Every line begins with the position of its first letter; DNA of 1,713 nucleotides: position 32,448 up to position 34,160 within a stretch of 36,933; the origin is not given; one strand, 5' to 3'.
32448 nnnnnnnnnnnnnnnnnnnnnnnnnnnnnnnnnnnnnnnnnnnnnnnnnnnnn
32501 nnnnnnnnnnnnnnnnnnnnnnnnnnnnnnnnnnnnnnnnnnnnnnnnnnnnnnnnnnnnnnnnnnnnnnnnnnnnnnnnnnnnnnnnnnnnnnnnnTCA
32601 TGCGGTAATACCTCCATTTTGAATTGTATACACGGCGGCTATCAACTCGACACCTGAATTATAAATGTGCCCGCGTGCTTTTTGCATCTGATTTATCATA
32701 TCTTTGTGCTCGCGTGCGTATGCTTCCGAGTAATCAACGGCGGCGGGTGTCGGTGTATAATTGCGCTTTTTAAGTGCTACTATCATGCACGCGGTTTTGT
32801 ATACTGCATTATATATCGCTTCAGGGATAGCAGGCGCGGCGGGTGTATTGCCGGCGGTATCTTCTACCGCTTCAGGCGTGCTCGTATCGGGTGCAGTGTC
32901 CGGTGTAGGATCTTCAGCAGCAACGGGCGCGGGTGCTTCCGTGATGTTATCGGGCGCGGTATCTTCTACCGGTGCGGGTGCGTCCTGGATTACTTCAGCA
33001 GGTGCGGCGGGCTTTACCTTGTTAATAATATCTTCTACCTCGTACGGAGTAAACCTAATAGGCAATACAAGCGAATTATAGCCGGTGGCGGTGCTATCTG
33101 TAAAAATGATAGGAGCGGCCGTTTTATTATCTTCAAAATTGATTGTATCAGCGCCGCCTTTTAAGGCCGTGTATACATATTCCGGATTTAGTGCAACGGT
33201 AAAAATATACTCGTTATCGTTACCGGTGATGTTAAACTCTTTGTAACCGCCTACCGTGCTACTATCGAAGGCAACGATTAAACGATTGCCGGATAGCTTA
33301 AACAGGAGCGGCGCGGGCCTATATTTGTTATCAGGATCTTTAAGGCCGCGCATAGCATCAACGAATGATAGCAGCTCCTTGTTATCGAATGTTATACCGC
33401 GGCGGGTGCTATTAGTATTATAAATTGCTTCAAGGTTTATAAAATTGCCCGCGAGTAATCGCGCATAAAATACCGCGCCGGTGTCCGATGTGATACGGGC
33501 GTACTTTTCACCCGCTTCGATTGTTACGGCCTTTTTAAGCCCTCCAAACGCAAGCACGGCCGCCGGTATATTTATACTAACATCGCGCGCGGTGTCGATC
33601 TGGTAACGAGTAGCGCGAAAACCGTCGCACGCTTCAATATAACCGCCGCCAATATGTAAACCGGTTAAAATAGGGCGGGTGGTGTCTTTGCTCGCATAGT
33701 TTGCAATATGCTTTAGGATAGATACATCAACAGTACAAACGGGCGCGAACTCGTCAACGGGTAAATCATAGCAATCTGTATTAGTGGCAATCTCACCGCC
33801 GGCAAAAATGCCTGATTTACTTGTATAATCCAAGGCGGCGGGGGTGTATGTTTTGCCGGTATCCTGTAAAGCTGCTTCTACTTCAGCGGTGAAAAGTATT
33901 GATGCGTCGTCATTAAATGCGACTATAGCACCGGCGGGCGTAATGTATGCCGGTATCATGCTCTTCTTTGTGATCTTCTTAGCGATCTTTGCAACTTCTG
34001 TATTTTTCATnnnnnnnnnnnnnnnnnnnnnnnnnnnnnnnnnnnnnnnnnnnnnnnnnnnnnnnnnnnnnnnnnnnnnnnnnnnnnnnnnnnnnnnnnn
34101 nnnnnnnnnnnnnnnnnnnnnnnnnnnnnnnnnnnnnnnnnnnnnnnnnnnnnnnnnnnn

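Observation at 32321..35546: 3.2-kb cassette bounded by exact 18-bp direct repeats, with foreign-looking composition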

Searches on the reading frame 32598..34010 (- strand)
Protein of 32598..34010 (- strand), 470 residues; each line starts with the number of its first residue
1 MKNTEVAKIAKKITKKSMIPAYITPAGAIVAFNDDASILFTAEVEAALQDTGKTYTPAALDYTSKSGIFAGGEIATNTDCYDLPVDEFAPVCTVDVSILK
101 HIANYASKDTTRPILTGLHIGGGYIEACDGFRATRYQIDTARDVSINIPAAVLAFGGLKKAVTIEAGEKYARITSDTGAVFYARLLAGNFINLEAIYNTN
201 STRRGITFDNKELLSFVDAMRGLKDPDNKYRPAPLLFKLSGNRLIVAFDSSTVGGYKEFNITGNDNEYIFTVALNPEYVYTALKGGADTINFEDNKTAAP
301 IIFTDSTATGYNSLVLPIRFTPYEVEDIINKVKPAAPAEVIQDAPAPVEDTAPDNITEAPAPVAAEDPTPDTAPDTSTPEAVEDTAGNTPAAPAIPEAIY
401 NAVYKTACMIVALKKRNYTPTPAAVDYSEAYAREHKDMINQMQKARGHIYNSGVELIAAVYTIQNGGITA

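Call 10: search_protein_families(library=pfam, proteins=[window:32598-34010:-], max_evalue=0.1)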
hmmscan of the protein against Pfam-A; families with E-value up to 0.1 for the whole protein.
window:32598-34010:- (470 aa): 0 families

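Call 11: search_protein_families(library=phrogs, proteins=[window:32598-34010:-], max_evalue=0.1)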
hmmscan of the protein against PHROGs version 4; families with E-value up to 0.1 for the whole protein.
window:32598-34010:- (470 aa): 3 families
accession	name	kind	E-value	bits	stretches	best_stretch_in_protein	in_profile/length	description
phrog_947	-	DNA, RNA and nucleotide metabolism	8.8e-23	81.8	1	93-319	129-364/368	DNA polymerase processivity factor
phrog_6615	-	DNA, RNA and nucleotide metabolism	5.3e-09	37.1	2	212-320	97-213/214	DNA polymerase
phrog_3007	-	DNA, RNA and nucleotide metabolism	5e-07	30.7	1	93-247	4-168/190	RusA-like Holliday junction resolvase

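Call 13: find_related_loci(query=window:32598-34010:-, collection=viral_contigs, flank=10000)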
Query window:32598-34010:- (470 aa) in viral_contigs; peptide patterns used: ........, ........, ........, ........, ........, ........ (x = any residue, [..] = any of these).
2 stretches matched a pattern, but none encodes a relative of the query by tblastn (E <= 1e-3).

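Call 15: find_encoding_contigs(protein=window:32598-34010:-, flank=10000, max_places=10)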
Protein window:32598-34010:- (470 aa): 1 contig read that carries it; 1 place shown.
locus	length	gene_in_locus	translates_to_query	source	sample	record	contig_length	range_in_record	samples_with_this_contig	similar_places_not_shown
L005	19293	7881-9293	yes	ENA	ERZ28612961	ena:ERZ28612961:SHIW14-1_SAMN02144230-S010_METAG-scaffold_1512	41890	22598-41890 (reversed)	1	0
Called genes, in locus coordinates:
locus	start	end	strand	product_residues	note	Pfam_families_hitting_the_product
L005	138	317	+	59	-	-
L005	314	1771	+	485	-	PF08706:D5_N, PF19263:DUF5906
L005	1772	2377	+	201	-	-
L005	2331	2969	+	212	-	PF01507:PAPS_reduct (weak)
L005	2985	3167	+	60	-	-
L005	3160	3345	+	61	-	-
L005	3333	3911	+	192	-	-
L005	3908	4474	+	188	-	-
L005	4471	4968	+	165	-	-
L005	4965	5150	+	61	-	-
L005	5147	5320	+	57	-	-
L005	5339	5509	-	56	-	-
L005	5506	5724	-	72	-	-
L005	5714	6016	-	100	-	-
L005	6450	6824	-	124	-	-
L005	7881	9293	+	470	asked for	-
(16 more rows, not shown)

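Call 19: find_homologous_proteins(query=window:32598-34010:-)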
Query window:32598-34010:- (470 aa): 21 proteins with E <= 0.001 among 8000 candidates.
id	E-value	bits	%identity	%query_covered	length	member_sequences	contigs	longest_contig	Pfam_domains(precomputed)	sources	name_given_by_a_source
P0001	8.6e-294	992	96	100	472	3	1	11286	-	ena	-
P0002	1.6e-290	982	94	100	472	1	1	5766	-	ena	-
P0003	9.2e-288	972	93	100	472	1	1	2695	-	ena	-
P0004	1.4e-278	942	91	100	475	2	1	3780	-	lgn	-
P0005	9.5e-270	913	88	100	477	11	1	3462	-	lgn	-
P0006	1.9e-269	912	87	100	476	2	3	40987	-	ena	-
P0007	8.2e-267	903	86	100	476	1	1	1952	-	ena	-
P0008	3.3e-266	901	87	100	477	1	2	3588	-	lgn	-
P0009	1.1e-265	900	89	100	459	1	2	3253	-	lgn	-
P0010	3.9e-262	888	86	100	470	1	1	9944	-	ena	-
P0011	6.8e-260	881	84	100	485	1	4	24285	-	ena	-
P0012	3.1e-259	878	86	100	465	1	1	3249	-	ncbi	-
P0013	1.5e-255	866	85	100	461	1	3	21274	-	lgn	-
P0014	2.6e-240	816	81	100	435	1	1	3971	-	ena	-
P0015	4.1e-216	736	73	100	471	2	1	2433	-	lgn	-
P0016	3.0e-165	569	60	100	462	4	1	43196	-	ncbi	-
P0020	6.2e-151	522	54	100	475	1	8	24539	-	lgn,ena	-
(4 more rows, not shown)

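Call 20: find_encoding_contigs(protein=P0006, flank=10000, max_places=3)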
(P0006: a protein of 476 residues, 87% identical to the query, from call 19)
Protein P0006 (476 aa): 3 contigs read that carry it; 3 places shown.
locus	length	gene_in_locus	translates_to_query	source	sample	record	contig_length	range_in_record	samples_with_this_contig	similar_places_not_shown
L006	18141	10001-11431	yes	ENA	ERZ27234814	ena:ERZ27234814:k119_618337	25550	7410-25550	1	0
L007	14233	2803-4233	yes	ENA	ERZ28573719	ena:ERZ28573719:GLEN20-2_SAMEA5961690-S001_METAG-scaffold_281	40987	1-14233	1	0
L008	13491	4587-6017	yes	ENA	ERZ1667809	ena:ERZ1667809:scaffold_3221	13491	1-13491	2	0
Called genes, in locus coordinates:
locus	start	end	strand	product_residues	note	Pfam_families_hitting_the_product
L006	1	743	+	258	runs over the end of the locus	PF08708:PriCT_1 (weak)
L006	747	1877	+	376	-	PF00145:DNA_methylase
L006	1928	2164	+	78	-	-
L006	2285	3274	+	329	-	PF00145:DNA_methylase (faint), PF13392:HNH_3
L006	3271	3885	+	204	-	-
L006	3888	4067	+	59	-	-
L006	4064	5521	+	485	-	PF08706:D5_N, PF19263:DUF5906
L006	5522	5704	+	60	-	-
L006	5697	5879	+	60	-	-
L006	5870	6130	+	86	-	-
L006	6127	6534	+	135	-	-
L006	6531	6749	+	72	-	-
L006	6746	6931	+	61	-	-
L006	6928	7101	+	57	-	-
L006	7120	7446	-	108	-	-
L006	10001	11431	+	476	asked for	-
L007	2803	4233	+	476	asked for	-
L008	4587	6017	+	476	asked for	-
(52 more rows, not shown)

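Call 21: find_encoding_contigs(protein=P0001, flank=10000, max_places=3)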
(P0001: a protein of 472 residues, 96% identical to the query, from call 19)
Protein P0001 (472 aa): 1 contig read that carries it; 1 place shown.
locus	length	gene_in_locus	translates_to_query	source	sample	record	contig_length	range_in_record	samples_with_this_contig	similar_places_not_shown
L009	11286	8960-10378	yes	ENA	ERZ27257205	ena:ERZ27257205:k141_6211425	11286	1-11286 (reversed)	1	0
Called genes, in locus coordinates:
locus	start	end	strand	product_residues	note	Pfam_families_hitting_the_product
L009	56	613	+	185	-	PF00145:DNA_methylase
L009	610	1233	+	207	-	-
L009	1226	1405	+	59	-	-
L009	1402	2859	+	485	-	PF08706:D5_N, PF19263:DUF5906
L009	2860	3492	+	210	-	PF01507:PAPS_reduct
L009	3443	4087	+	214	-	PF01507:PAPS_reduct (weak)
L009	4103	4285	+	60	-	-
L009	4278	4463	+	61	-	-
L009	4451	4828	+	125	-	-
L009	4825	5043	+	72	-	-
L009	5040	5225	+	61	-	-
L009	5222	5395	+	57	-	-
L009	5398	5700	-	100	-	-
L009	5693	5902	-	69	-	-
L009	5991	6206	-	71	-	-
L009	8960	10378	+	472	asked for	-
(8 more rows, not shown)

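Call 22: find_encoding_contigs(protein=P0011, flank=10000, max_places=4)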
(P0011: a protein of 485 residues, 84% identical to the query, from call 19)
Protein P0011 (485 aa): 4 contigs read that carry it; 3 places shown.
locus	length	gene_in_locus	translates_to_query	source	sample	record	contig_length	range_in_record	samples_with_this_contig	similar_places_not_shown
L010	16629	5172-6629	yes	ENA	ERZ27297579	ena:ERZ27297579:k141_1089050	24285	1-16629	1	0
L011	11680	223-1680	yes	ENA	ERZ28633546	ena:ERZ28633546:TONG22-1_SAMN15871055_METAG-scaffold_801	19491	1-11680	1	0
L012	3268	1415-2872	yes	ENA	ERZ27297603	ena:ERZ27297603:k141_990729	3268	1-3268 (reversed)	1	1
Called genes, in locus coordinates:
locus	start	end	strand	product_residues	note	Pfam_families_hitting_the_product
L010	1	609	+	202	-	?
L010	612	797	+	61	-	-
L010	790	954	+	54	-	-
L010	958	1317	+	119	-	-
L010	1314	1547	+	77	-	-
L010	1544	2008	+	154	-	-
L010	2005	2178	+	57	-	-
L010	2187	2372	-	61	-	-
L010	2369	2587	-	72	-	-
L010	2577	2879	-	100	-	-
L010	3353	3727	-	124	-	-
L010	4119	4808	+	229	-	-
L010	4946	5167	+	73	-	-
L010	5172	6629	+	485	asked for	-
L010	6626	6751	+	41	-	-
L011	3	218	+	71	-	?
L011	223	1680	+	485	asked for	-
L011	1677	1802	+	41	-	-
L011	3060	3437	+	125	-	-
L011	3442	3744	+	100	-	-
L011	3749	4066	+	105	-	-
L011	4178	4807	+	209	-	PF16677:GP3_package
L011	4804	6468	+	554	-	PF22530:Terminase-T7_RNaseH-like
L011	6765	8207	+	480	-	PF05133:SPP1_portal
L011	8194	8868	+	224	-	PF04233:Phage_Mu_F (weak)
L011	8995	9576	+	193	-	-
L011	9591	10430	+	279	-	PF25209:Phage_capsid_4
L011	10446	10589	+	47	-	-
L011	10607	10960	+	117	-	PF05135:Phage_connect_1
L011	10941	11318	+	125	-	-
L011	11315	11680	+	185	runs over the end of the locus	-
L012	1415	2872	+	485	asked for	-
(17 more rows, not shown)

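Call 23: find_encoding_contigs(protein=P0016, flank=10000, max_places=3)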
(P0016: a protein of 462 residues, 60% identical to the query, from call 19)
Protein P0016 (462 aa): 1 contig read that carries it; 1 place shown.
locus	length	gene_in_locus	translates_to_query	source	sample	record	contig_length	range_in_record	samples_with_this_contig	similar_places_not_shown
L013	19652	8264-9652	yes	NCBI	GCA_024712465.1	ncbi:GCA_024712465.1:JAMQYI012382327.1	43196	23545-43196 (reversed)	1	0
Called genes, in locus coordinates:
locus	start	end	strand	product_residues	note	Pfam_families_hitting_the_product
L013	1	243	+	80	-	?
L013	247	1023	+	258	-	PF08708:PriCT_1 (weak)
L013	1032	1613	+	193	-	-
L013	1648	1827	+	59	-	-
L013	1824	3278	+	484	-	PF08706:D5_N, PF19263:DUF5906 (weak)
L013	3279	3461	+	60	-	-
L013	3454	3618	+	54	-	-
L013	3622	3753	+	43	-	-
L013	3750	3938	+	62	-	-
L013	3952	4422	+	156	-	-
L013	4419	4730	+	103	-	-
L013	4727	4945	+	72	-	-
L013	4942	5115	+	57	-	-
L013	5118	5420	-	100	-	-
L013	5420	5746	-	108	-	-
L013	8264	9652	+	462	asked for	-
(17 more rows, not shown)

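Call 37: find_related_loci(query=A3, collection=genome_contigs, flank=10000)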
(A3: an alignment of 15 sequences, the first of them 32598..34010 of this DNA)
Query A3 (470 aa) in genome_contigs; peptide patterns used: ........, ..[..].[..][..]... (x = any residue, [..] = any of these).
228 stretches matched a pattern, but none encodes a relative of the query by tblastn (E <= 1e-3).

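Call 38: find_related_loci(query=A3, collection=viral_contigs, flank=10000)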
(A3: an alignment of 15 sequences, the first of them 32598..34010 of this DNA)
Query A3 (470 aa) in viral_contigs; peptide patterns used: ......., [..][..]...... (x = any residue, [..] = any of these).
202 stretches matched a pattern; 1 encode a relative of the query (tblastn E <= 1e-3); 1 distinct loci.
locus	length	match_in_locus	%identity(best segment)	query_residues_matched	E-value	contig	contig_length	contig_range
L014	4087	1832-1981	44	112-166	6e-8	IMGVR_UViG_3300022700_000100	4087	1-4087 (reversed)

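Call 39: find_encoding_contigs(protein=P0020, flank=10000, max_places=4)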
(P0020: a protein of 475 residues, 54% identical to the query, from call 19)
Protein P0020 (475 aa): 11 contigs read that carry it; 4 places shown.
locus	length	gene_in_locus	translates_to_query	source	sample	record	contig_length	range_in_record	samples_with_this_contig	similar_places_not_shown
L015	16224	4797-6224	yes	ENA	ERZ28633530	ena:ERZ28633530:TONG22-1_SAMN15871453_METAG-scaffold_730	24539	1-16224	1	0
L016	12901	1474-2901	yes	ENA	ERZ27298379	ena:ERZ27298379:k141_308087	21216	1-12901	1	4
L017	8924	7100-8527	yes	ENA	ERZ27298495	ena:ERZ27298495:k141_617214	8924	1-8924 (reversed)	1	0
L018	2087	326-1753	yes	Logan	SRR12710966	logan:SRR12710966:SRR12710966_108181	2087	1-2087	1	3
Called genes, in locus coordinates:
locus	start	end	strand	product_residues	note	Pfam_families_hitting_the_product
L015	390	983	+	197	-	-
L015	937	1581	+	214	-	PF01507:PAPS_reduct (weak)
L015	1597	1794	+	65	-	-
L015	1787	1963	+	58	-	-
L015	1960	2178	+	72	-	-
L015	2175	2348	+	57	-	-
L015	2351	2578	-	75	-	-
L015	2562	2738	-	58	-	-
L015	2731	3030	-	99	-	-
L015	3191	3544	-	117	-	-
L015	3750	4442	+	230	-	-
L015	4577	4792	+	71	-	-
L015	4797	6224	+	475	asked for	-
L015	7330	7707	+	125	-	-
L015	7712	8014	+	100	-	-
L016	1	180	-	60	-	?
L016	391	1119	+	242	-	-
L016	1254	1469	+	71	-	-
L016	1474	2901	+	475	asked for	-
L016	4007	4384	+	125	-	-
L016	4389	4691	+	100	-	-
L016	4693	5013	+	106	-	-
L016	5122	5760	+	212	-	PF16677:GP3_package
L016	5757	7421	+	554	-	PF22530:Terminase-T7_RNaseH-like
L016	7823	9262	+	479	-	PF05133:SPP1_portal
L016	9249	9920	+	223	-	PF04233:Phage_Mu_F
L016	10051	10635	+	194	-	-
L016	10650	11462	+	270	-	PF25209:Phage_capsid_4 (weak)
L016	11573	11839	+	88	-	-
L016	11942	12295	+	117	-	PF05135:Phage_connect_1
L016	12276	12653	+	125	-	-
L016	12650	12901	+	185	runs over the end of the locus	-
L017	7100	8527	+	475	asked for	-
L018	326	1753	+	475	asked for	-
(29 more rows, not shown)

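Call 40: find_encoding_contigs(protein=P0013, flank=10000, max_places=3)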
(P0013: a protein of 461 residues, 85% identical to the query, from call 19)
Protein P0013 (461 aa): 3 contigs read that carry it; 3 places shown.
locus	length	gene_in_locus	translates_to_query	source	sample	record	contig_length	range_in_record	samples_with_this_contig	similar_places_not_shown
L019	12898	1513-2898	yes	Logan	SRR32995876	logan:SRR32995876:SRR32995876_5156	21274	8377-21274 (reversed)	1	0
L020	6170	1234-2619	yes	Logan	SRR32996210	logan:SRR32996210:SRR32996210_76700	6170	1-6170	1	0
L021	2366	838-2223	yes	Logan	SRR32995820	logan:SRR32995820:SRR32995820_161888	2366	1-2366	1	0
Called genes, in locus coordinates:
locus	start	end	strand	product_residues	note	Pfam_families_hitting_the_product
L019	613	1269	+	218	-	-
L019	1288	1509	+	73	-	-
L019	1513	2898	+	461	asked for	-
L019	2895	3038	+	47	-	-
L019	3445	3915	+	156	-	-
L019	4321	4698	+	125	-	-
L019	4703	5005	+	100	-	-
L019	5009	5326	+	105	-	-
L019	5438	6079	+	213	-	PF16677:GP3_package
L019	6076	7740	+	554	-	PF22530:Terminase-T7_RNaseH-like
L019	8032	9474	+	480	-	PF05133:SPP1_portal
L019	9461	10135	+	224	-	PF04233:Phage_Mu_F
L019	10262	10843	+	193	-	-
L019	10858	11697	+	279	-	PF25209:Phage_capsid_4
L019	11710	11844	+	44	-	-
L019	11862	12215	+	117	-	PF05135:Phage_connect_1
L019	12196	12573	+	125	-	-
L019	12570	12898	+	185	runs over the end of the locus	-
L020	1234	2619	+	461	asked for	-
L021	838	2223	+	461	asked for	-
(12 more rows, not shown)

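Call 47: search_solved_structures(query=A3, max_evalue=1)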
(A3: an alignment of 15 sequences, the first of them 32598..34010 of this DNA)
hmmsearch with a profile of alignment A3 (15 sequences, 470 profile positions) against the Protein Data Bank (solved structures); distinct sequences matched with E-value up to 1: 7.
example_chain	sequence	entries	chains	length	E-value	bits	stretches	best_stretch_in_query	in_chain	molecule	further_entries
7ybd_A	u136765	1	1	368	2.9e-11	46.2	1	94-322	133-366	Beta sliding clamp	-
2awa_A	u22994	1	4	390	2.2e-09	40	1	97-320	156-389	DNA polymerase III, beta chain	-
6e8d_A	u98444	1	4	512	1.1e-06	31.1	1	106-331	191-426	Beta sliding clamp,DNA mismatch repair protein MutL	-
2avt_A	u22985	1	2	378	3.2e-06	29.6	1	98-319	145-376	DNA polymerase III beta subunit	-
7evp_A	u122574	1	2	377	3.5e-06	29.4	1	92-319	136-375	Beta sliding clamp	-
4tr6_A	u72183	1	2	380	5.1e-06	28.9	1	106-319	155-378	DNA polymerase III subunit beta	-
4trt_A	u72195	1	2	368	0.00029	23.1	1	120-322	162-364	DNA polymerase III subunit beta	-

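Call 48: search_protein_families(library=ncbifam, proteins=[window:32598-34010:-], max_evalue=0.1)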
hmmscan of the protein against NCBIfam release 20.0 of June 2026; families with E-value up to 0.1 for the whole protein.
window:32598-34010:- (470 aa): 2 families
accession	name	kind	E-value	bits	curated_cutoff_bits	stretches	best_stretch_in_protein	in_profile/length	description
TIGR00663.1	dnan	equivalog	4.4e-08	32.5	137.65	1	98-319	137-366/367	DNA polymerase III subunit beta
NF004184.0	PRK05643.3-2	equivalog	8.4e-08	31.5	443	1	179-319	237-374/375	DNA polymerase III subunit beta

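Call 49: search_protein_families(library=padloc, proteins=[window:32598-34010:-], max_evalue=0.1)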
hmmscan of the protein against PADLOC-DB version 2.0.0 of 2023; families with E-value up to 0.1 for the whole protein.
window:32598-34010:- (470 aa): 0 families
